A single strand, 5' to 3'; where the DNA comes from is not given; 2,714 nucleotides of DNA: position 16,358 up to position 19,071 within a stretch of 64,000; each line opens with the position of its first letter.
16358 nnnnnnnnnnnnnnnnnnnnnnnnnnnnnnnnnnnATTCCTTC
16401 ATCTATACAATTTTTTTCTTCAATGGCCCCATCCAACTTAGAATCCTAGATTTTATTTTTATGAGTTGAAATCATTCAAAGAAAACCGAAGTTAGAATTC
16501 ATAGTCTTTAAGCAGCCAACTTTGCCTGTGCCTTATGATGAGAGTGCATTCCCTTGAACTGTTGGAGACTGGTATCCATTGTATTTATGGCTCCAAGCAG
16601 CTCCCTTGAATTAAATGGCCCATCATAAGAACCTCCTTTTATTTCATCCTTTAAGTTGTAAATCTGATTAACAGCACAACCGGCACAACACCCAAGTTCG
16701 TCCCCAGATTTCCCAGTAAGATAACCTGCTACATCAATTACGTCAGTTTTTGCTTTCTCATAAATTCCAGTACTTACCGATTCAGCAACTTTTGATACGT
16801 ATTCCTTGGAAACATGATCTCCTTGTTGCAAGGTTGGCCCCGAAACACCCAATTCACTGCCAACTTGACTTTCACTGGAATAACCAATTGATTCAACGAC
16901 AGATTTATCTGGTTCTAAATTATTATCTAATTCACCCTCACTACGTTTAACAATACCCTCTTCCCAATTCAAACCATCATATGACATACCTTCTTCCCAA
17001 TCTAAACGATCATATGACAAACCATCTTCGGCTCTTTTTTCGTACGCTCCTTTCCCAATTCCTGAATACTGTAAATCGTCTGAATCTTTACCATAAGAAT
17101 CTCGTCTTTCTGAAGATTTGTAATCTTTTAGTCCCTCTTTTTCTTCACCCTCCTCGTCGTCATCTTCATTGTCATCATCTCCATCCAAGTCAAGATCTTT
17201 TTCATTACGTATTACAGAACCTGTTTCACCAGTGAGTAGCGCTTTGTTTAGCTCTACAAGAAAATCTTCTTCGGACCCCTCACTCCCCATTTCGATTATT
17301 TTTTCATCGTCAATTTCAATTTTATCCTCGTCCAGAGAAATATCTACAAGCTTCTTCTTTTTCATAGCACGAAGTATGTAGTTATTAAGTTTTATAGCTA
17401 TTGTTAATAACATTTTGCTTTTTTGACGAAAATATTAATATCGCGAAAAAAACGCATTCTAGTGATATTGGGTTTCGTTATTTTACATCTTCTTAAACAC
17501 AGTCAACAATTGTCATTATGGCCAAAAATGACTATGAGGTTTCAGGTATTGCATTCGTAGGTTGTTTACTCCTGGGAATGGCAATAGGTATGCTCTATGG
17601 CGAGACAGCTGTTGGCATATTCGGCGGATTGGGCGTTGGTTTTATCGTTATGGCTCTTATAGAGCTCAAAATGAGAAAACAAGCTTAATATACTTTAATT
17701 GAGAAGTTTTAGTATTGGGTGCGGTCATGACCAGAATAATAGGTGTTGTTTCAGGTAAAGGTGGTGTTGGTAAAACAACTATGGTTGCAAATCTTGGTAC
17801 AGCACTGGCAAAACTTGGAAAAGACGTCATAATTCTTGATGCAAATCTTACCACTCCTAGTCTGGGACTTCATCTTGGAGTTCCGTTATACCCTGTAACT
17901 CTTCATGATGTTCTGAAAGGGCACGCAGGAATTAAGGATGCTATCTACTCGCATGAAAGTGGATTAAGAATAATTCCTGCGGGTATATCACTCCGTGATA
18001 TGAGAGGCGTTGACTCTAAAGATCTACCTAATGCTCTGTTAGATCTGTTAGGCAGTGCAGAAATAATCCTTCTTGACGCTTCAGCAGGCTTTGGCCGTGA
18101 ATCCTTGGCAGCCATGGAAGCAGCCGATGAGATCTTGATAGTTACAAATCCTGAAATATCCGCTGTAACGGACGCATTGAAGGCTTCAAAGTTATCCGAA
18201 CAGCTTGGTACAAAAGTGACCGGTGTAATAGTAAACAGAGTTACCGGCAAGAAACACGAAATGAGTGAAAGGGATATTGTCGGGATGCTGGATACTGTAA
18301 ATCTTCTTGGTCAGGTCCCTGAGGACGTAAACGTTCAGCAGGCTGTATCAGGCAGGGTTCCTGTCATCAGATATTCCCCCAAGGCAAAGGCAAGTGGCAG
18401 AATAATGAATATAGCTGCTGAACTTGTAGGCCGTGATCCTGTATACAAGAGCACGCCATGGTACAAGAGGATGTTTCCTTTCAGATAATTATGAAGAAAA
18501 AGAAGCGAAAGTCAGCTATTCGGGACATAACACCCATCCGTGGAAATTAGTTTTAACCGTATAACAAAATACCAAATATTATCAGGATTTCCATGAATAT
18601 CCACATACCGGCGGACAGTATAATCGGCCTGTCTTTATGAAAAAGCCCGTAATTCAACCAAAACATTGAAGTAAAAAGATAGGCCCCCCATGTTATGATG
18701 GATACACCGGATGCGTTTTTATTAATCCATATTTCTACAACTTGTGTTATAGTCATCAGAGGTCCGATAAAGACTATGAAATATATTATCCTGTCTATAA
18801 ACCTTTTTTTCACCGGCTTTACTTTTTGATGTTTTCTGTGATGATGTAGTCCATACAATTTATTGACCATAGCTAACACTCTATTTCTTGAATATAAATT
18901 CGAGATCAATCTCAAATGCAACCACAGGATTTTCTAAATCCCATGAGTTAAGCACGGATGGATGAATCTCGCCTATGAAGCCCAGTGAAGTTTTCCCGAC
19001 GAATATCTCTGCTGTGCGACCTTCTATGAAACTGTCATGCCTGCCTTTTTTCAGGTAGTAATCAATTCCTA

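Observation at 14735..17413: Radical-SAM/SPASM maturase with long N-terminal extension plus acidic repeat protein, wedged beside a doubly interrupted tRNA-Arg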

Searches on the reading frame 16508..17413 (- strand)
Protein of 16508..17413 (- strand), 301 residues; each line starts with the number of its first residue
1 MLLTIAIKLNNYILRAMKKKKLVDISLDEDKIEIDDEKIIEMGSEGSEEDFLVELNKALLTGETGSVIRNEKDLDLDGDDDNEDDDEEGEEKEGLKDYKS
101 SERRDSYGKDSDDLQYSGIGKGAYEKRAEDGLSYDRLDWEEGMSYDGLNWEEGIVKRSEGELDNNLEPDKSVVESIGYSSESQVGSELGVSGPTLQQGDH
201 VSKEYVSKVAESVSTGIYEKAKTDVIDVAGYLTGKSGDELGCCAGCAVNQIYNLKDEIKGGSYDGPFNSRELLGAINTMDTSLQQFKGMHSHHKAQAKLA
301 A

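Call 6: search_protein_families(library=pfam, proteins=[window:16508-17413:-], max_evalue=0.1)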
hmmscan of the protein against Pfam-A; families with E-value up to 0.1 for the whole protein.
window:16508-17413:- (301 aa): 0 families

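Call 7: search_protein_families(library=ncbifam, proteins=[window:16508-17413:-], max_evalue=0.1)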
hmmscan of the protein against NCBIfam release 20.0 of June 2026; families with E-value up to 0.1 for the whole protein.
window:16508-17413:- (301 aa): 1 family
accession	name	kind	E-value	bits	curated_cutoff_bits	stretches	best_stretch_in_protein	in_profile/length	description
NF002972.0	PRK03657.1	equivalog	0.015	15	201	1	190-257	78-140/175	2-oxo-tetronate isomerase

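Call 21: find_homologous_proteins(query=window:16508-17365:-)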
Query window:16508-17365:- (285 aa): 1 proteins with E <= 0.001 among 1763 candidates.
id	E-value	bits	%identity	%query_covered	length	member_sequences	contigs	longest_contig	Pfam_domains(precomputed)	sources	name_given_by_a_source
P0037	2.5e-178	610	100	100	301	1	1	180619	-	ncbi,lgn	-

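Call 61: search_protein_families(library=pfam, alignment_id=A5, max_evalue=1)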
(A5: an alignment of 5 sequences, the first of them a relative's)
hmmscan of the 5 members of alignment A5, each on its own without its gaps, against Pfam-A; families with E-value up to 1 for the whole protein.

A. member 1, P0037 (301 aa): 0 families

B. families by the number of members that match (of 5 scanned): 3 families
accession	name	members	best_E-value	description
PF09108.16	Xol-1_N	1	0.072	Switch protein XOL-1, N-terminal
PF11200.13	DUF2981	1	0.37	Protein of unknown function (DUF2981)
PF03047.20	ComC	1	0.71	COMC family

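Call 66: predict_structure(alignment_id=A5)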
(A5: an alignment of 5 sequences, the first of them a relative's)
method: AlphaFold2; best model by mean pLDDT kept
length: 301 residues; sequences in the alignment: 5
mean_pLDDT: 54.7   pTM: 0.38
mean pLDDT of the five models: 54.7, 52.1, 49.9, 48.9, 48.3
residues with pLDDT >= 90: 59; 70-90: 41; 50-70: 21; < 50: 180
segments of 3 or more residues with pLDDT < 50: 1-5, 16-51, 54-192
pLDDT, mean of each block of 10 residues (from residue 1): 50 49 39 33 39 46 34 33 38 37 36 32 36 33 29 29 32 34 30 63 89 91 91 77 85 92 89 93 92 88 76
secondary structure, 60 per line:
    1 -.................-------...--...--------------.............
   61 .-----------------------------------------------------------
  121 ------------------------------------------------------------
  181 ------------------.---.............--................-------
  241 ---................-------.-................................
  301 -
elements in order: H2-18 E26-28 E31-33 H48-61 H203-215 H218-233 H244-259 H269-300

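Call 69: fold_search(model_id=the predicted structure, library=pdb)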
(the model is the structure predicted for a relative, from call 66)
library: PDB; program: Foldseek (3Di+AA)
matches with E <= 10: 356; with E <= 0.001: 0
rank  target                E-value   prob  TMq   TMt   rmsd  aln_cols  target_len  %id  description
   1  7dgy                  4.8e-01  0.21  0.12  0.29  11.8        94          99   16  De novo designed protein H4C2R (released 2021-12-15)
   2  8dr4_D                5.0e-01  0.21  0.14  0.13   8.5       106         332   17  Open state of RFC:PCNA bound to a 3' ss/dsDNA junction (DNA2) without NTD (released 2022-08-17)
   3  7tfh_D                5.0e-01  0.20  0.13  0.12   9.5       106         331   17  Atomic model of the S. cerevisiae clamp-clamp loader complex PCNA-RFC bound to two DNA molecules, one at the 5'-recess (released 2022-11-16)
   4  7u19_D                5.0e-01  0.16  0.13  0.12   9.2       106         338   16  RFC:PCNA bound to nicked DNA (released 2022-07-06)
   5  8umv_D                6.4e-01  0.21  0.13  0.13   8.7       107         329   20  Atomic model of the human CTF18-RFC-PCNA-DNA ternary complex with narrow PCNA opening state I (state 5) (released 2024-05-08)
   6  9min_I                6.4e-01  0.12  0.12  0.22  13.3       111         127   15  Structure of a designed minibinder to NYESO1-A*02:01 (released 2025-08-06)
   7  7stb_D                7.6e-01  0.18  0.14  0.13   8.5       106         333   17  Closed state of Rad24-RFC:9-1-1 bound to a 5' ss/dsDNA junction (released 2022-03-23)
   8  8buu_t                9.5e-01  0.47  0.14  0.42   5.2        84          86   13  ARE-ABCF VmlR2 bound to a 70S ribosome (released 2023-04-05)
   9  9k7t_B                1.1e+00  0.16  0.13  0.30   6.6        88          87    9  Crystal structure of designed zinc-induced homotetramer C4-Zn1-HEHE-1 (released 2025-10-29)
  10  8zwo_D                1.1e+00  0.15  0.13  0.14   8.7       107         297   20  Structure of CTF18-PCNA with ATP (released 2025-06-18)
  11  3t6g_D                1.1e+00  0.09  0.12  0.23  14.4       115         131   13  Structure of the complex between NSP3 (SHEP1) and p130Cas (released 2011-11-23)
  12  3myf_D                1.2e+00  0.16  0.12  0.27  13.0        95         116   15  The Crystal Structure of the HPT domain from the Hpt Sensor Hybrid Histidine Kinase from Shewanella to 1.80A (released 2010-05-26)
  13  8dr1_D                1.2e+00  0.13  0.13  0.12   8.5       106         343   17  Consensus closed state of RFC:PCNA bound to a 3' ss/dsDNA junction (DNA2) (released 2022-08-17)
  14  2a9u_A                1.3e+00  0.13  0.17  0.29   8.0       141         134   13  Structure of the N-terminal domain of Human Ubiquitin carboxyl-terminal hydrolase 8 (USP8) (released 2005-08-16)
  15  3k1i_B                1.3e+00  0.10  0.11  0.26  14.2        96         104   11  Crystal strcture of FliS-HP1076 complex in H. pylori (released 2010-06-30)
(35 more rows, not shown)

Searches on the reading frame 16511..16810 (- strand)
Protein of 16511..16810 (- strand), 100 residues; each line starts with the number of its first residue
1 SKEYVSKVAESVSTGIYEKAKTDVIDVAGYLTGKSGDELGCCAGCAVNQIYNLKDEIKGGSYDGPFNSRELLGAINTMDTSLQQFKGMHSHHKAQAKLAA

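Call 56: find_homologous_proteins(query=A4, max_evalue=0.01)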
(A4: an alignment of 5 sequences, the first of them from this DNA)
Query A4 (5 sequences) (100 aa, profile of the alignment): 1 proteins with E <= 0.01 among 453 candidates.
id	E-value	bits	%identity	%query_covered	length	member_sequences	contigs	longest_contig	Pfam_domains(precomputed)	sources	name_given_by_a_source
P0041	1.8e-34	136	34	85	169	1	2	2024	-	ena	-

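Call 83: find_related_loci(query=A4, collection=viral_contigs, flank=8000)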
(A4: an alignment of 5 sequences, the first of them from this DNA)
Query A4 (100 aa) in viral_contigs; peptide patterns used: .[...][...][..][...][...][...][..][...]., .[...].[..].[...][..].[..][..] (x = any residue, [..] = any of these).
359 stretches matched a pattern, but none encodes a relative of the query by tblastn (E <= 1e-3).

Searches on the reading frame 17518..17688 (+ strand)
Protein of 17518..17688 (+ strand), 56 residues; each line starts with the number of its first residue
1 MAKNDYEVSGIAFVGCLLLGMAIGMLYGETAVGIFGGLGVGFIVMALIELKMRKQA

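Call 63: search_protein_families(library=ncbifam, proteins=[window:17518-17688:+], max_evalue=0.01)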
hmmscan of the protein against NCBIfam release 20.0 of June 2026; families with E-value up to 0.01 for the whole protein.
window:17518-17688:+ (56 aa): 0 families

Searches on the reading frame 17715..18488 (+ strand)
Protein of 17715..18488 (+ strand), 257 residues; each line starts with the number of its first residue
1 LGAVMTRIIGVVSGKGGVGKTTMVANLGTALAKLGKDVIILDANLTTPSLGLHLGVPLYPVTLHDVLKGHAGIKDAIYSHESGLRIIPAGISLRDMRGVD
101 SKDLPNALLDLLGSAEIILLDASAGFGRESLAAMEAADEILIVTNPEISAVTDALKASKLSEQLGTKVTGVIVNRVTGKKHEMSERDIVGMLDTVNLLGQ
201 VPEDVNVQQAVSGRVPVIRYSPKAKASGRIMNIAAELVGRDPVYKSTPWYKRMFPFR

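Call 63: search_protein_families(library=ncbifam, proteins=[window:17715-18488:+], max_evalue=0.01)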
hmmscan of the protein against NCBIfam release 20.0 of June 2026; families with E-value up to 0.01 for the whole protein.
window:17715-18488:+ (257 aa): 32 families (the best 25 are shown)
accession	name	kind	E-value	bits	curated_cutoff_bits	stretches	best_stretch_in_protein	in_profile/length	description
TIGR01969.1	minD_arch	subfamily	1.6e-77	260.1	201.75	1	7-240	1-233/251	cell division ATPase MinD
TIGR01968.1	minD_bact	equivalog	3.1e-35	121.8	212.9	1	7-246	2-245/261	septum site-determining protein MinD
TIGR03371.1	cellulose_yhjQ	equivalog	2.7e-21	76.2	157.85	1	8-235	3-239/246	cellulose biosynthesis protein BcsQ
NF008079.0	PRK10818.1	equivalog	5.6e-21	75.1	508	1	5-241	1-250/270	septum site-determining protein MinD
NF041136.1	MrpORP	equivalog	9.9e-17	61.2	450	2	7-56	6-55/365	iron-sulfur cluster carrier protein MrpORP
NF033200.1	F430_CfbC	exception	4e-12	46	402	2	135-243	137-244/260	Ni-sirohydrochlorin a,c-diamide reductive cyclase ATP-dependent reductase subunit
TIGR01287.1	nifH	equivalog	1.6e-11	44.1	394.35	2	134-248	138-255/275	nitrogenase iron protein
TIGR01007.1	eps_fam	subfamily_domain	1.6e-11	44.1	108.05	1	7-181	18-195/204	polysaccharide biosynthesis tyrosine autokinase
NF041546.1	ParA_partition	equivalog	2.1e-11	43.7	180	1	8-43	1-36/203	ParA family partition ATPase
NF009701.0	PRK13230.1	subfamily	3.5e-10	39.4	350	1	12-43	6-37/291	nitrogenase reductase-like protein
NF047398.1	AAA_KGGVGR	domain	6.4e-10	39.7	90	1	7-92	3-102/190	KGGVGR-motif variant AAA ATPase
NF008669.0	PRK11670.1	equivalog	9.8e-10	37.9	348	1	6-176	107-279/369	iron-sulfur cluster carrier protein ApbC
TIGR03018.1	pepcterm_TyrKin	hypoth_equivalog_domain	6.3e-09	35.5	230.65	1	8-174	37-207/207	XrtA-associated tyrosine autokinase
TIGR03029.1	EpsG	equivalog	1.4e-08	34.3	313.8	1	7-174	104-273/274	chain length determinant protein tyrosine kinase EpsG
NF009702.0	PRK13231.1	equivalog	3e-07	29.9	427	1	135-240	137-241/264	nitrogenase reductase-like protein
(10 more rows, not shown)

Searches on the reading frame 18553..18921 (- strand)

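Call 63: search_protein_families(library=ncbifam, proteins=[window:18553-18921:-], max_evalue=0.01)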
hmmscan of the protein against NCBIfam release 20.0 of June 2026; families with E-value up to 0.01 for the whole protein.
window:18553-18921:- (122 aa): 2 families
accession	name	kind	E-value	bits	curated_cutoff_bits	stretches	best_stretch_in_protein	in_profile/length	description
NF037969.1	SemiSWEET_3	subfamily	4.4e-14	52.5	100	1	37-120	7-91/97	SemiSWEET transporter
NF037968.1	SemiSWEET_2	subfamily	1.4e-07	31.6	80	1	57-116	12-71/76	SemiSWEET transporter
